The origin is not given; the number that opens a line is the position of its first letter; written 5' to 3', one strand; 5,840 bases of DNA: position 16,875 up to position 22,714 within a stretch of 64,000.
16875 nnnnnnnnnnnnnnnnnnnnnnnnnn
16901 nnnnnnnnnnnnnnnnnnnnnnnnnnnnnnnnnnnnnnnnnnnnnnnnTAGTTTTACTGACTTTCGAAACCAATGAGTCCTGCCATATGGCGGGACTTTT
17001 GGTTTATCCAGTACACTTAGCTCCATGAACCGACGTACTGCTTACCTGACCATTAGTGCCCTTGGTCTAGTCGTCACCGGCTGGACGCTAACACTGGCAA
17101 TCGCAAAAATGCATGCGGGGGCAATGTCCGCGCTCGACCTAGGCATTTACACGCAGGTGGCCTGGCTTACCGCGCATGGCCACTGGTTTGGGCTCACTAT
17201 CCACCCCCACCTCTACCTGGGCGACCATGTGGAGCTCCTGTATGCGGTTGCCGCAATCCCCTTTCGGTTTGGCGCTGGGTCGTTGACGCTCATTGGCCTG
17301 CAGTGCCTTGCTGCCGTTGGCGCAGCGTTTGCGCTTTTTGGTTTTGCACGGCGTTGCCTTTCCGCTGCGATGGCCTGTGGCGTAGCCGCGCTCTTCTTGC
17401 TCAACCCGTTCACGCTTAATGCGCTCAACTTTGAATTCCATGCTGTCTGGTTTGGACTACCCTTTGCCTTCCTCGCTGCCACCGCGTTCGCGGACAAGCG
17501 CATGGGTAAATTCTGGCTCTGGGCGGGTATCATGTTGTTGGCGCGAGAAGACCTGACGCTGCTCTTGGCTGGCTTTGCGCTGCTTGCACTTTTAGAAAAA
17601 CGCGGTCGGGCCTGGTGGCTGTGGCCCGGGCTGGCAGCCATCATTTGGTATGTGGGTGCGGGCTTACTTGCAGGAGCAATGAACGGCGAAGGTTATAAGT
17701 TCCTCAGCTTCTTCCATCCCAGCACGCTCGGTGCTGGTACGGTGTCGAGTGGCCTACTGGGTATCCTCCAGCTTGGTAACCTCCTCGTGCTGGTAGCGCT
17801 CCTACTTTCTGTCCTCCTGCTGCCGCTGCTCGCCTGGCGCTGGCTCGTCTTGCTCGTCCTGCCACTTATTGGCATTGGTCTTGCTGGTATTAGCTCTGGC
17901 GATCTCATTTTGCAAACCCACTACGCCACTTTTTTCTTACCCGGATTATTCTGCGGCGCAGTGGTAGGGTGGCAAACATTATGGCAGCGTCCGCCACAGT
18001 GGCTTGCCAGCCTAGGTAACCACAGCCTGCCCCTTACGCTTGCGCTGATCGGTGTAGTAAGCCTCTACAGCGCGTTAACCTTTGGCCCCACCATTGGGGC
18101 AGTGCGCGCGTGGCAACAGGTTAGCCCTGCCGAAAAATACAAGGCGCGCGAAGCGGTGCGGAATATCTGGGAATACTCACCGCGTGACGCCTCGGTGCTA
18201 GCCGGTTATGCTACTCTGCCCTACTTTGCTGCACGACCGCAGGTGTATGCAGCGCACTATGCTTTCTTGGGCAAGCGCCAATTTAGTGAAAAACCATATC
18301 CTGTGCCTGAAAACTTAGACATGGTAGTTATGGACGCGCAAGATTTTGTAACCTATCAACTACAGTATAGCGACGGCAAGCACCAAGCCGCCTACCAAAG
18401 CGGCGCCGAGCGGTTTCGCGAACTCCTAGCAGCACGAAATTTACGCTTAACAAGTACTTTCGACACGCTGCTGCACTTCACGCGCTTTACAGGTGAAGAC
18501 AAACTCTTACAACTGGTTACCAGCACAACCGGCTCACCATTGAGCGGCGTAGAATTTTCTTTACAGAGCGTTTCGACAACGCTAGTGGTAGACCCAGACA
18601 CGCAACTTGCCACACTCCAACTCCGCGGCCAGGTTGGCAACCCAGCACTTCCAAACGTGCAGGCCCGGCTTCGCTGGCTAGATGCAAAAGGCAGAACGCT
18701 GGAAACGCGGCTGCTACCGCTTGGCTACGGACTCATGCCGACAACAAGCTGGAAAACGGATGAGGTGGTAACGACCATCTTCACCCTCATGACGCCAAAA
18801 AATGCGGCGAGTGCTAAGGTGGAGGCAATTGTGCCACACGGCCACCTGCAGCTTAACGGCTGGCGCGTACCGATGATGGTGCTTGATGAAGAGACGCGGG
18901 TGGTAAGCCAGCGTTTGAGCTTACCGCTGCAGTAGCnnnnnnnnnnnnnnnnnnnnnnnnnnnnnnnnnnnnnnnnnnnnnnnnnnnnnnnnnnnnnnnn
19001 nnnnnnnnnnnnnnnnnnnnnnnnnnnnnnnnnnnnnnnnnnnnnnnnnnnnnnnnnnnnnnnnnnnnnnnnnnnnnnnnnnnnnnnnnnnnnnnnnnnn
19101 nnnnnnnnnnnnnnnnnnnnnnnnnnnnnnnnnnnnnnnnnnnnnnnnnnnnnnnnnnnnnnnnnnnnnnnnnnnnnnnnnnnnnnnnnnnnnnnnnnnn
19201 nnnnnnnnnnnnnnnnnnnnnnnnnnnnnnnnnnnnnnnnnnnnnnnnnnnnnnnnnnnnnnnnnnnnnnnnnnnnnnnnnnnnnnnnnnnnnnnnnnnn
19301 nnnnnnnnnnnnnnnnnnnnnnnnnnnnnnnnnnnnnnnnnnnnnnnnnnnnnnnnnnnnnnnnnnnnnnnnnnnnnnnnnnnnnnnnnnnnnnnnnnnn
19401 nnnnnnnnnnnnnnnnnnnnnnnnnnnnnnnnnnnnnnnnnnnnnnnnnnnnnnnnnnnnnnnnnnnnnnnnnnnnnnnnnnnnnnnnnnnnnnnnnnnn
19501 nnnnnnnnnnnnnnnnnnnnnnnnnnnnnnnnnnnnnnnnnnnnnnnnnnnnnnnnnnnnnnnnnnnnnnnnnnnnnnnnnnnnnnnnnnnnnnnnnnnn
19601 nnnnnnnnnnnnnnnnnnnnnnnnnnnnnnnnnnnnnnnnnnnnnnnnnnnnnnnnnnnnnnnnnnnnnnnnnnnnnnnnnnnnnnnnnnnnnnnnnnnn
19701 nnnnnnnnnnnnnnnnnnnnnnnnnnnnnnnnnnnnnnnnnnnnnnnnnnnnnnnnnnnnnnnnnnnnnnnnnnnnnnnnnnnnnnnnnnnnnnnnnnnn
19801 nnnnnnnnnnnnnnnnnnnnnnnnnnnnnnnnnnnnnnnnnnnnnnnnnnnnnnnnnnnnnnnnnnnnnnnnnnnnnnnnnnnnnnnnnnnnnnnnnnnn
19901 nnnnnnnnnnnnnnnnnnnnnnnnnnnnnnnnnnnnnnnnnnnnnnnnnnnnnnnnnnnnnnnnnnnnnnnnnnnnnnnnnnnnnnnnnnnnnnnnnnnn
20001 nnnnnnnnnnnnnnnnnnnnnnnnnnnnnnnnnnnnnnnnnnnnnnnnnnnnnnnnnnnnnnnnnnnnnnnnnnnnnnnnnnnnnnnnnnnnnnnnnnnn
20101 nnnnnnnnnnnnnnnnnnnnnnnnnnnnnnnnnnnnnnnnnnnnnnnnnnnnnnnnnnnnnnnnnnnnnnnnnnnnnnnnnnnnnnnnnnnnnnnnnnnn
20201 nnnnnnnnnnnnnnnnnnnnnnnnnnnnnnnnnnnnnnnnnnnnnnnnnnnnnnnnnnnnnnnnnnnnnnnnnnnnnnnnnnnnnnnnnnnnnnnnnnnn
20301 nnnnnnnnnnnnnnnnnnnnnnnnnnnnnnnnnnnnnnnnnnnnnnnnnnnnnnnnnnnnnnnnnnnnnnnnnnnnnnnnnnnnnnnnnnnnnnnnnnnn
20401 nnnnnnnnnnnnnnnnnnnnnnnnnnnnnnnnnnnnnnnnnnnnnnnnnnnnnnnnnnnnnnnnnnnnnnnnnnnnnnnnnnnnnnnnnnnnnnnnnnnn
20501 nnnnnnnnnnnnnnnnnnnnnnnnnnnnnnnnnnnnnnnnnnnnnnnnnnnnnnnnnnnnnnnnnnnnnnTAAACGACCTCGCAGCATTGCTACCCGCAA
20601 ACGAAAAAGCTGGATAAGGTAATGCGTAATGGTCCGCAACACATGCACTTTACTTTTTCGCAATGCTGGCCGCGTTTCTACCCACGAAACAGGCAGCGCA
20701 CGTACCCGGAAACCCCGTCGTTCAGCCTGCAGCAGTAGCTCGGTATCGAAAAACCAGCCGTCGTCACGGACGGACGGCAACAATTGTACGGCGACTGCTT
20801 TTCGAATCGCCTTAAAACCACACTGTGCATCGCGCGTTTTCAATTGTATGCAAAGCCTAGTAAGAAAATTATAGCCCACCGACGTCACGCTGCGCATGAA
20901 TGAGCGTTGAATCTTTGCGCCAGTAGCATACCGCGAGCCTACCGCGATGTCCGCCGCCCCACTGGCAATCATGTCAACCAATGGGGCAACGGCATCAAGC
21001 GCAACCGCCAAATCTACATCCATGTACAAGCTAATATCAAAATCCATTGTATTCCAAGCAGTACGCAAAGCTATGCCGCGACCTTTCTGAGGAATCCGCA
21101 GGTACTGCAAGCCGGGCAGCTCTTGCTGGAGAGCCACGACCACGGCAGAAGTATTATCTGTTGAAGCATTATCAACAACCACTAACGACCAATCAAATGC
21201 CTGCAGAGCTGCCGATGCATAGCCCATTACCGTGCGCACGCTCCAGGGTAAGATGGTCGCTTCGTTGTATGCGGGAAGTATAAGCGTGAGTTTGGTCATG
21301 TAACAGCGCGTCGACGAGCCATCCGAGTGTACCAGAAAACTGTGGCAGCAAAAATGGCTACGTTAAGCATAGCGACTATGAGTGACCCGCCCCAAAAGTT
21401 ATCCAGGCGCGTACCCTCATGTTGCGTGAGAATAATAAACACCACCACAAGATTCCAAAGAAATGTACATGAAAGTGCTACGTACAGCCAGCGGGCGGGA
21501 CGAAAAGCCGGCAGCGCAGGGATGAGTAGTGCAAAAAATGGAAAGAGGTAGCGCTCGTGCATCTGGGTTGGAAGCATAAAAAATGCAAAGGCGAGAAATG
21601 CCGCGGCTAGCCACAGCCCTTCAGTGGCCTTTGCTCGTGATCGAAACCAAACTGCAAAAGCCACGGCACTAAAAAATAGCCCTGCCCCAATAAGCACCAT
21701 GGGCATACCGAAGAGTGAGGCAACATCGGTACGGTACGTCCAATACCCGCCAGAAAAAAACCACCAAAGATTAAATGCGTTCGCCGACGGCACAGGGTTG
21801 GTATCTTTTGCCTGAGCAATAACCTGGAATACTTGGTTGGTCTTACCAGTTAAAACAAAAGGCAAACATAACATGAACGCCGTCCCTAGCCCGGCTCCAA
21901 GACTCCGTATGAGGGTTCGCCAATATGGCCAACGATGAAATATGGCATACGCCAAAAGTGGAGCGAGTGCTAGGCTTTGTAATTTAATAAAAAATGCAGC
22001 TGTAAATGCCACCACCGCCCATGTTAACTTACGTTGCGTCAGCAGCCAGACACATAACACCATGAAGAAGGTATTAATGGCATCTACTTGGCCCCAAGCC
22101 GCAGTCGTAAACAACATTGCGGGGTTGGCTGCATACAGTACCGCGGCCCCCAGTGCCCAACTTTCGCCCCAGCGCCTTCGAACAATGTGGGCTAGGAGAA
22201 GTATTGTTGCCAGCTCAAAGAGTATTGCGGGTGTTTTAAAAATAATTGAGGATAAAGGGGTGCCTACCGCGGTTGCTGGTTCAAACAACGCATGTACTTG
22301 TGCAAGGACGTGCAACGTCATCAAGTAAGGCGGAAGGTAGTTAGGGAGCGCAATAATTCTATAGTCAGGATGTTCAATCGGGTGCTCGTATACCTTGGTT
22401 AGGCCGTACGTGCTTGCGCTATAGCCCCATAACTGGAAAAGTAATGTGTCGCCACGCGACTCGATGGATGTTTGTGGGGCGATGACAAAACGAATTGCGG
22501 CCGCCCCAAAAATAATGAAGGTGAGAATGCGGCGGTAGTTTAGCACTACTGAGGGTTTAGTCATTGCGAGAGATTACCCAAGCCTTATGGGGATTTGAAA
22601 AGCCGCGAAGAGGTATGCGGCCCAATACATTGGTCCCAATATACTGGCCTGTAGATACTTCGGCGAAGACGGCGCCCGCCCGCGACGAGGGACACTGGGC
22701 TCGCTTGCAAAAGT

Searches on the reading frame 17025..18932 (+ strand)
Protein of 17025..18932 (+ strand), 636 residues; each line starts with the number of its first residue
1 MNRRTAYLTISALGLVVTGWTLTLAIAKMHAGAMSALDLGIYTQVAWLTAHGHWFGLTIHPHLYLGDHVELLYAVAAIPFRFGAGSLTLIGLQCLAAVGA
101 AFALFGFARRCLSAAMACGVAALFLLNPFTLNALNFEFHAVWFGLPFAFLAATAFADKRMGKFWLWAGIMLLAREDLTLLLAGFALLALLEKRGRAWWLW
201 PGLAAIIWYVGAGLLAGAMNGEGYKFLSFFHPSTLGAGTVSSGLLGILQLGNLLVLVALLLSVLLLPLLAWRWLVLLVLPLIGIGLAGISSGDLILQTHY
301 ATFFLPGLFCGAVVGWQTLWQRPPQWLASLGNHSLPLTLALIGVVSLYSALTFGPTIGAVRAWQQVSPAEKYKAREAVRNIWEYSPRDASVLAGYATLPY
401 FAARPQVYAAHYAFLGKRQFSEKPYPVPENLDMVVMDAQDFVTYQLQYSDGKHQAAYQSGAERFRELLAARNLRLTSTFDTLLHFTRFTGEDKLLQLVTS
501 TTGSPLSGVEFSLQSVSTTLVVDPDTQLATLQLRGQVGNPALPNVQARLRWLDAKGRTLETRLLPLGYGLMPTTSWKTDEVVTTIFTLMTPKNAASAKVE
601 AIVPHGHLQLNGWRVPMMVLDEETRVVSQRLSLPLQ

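Call 3: search_protein_families(library=pfam, proteins=[window:17025-18932:+], max_evalue=1)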
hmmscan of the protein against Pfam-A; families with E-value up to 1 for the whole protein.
window:17025-18932:+ (636 aa): 1 family
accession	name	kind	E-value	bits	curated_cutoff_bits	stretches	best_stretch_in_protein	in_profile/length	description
PF09852.15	DUF2079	-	5.7e-36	125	28.2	1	35-437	8-422/459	Predicted membrane protein (DUF2079)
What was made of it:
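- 17025..18935 (+): DUF2079 polytopic membrane protein (636 aa). It always follows the array in type-A loci. PF09852 125 bits (call 3).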

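Call 4: search_protein_families(library=ncbifam, proteins=[window:17025-18932:+], max_evalue=1)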
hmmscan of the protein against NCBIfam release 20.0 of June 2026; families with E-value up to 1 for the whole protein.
window:17025-18932:+ (636 aa): 2 families
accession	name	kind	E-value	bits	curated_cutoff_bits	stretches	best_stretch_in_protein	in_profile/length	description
NF038353.1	FxLYD_dom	domain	0.13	12.2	23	1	539-598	15-68/71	FxLYD domain-containing protein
NF045537.1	phasin_PhaP7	equivalog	0.17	11.9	200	1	33-58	89-115/141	polyhydroxyalkanoate granule-associated phasin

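Call 69: search_solved_structures(query=window:17025-18932:+, max_evalue=1)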
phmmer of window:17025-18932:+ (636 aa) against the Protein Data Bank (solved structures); distinct sequences matched with E-value up to 1: 10.
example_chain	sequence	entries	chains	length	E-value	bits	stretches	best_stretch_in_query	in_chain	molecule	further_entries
1z2m_A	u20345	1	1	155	0.098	14.1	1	444-574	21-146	interferon, alpha-inducible protein (clone IFI-15K)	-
6bi8_C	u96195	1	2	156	0.1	14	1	444-574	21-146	Ubiquitin-like protein ISG15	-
8oif_I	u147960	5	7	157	0.1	14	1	444-574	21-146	Ubiquitin-like protein ISG15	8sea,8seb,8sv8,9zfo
3rt3_B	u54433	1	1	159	0.11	14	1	444-574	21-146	Ubiquitin-like protein ISG15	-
9nn9_A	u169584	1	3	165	0.12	13.8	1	444-574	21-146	Ubiquitin-like protein ISG15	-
8se9_B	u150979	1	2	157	0.19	13.1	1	444-574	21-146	Ubiquitin-like protein ISG15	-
7rbs_B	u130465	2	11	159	0.19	13.1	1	444-574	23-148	Ubiquitin-like protein ISG15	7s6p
3r66_C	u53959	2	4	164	0.21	13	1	444-574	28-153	Ubiquitin-like protein ISG15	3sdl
3pse_B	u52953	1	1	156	0.25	12.7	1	444-574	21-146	Ubiquitin-like protein ISG15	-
2j7v_A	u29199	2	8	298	0.96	10.8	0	521-582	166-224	TLL2115 PROTEIN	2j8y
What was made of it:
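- Tried and rejected: Only spurious ISG15 matches (call 69).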

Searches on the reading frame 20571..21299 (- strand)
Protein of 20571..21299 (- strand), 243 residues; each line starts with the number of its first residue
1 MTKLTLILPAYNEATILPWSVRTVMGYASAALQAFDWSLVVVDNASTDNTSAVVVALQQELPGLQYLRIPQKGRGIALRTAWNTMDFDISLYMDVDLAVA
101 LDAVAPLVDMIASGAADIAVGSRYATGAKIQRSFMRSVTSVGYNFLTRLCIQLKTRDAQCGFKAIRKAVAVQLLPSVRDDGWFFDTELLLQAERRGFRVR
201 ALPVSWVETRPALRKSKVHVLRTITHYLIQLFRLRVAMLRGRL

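Call 8: search_protein_families(library=pfam, proteins=[window:20571-21299:-], max_evalue=0.001)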
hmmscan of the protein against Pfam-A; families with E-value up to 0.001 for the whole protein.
window:20571-21299:- (243 aa): 1 family
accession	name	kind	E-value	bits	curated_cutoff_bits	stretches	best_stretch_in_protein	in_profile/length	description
PF00535.33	Glycos_transf_2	-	8.5e-22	78.3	23.3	1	6-170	2-164/168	Glycosyl transferase family 2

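Call 97: search_solved_structures(query=window:20571-21299:-, max_evalue=0.00001)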
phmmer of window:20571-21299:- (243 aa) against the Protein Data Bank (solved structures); distinct sequences matched with E-value up to 0.00001: 1.
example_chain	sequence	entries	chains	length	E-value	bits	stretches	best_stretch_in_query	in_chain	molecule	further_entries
5mlz_A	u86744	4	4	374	7.6e-15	58.5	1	3-191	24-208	Dolichol monophosphate mannose synthase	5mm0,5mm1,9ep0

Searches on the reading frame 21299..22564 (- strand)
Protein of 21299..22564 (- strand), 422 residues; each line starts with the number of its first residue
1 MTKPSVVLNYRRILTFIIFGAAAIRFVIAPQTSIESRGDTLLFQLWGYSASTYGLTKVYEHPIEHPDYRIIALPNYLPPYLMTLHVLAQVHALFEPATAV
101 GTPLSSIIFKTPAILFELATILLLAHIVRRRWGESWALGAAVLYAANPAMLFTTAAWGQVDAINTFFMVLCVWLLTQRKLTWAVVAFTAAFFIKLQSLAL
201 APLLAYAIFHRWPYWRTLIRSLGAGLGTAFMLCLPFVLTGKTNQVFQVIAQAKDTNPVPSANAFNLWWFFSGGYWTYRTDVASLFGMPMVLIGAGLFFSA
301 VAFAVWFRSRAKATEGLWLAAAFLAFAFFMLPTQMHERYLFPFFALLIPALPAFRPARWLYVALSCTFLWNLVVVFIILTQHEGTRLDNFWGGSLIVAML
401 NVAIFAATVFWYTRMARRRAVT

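Call 8: search_protein_families(library=pfam, proteins=[window:21299-22564:-], max_evalue=0.001)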
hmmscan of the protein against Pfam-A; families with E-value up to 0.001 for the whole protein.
window:21299-22564:- (422 aa): 1 family
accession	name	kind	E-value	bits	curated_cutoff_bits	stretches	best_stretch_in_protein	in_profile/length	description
PF05208.19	ALG3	-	2.2e-05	24.5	23.6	1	161-242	127-207/358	ALG3 protein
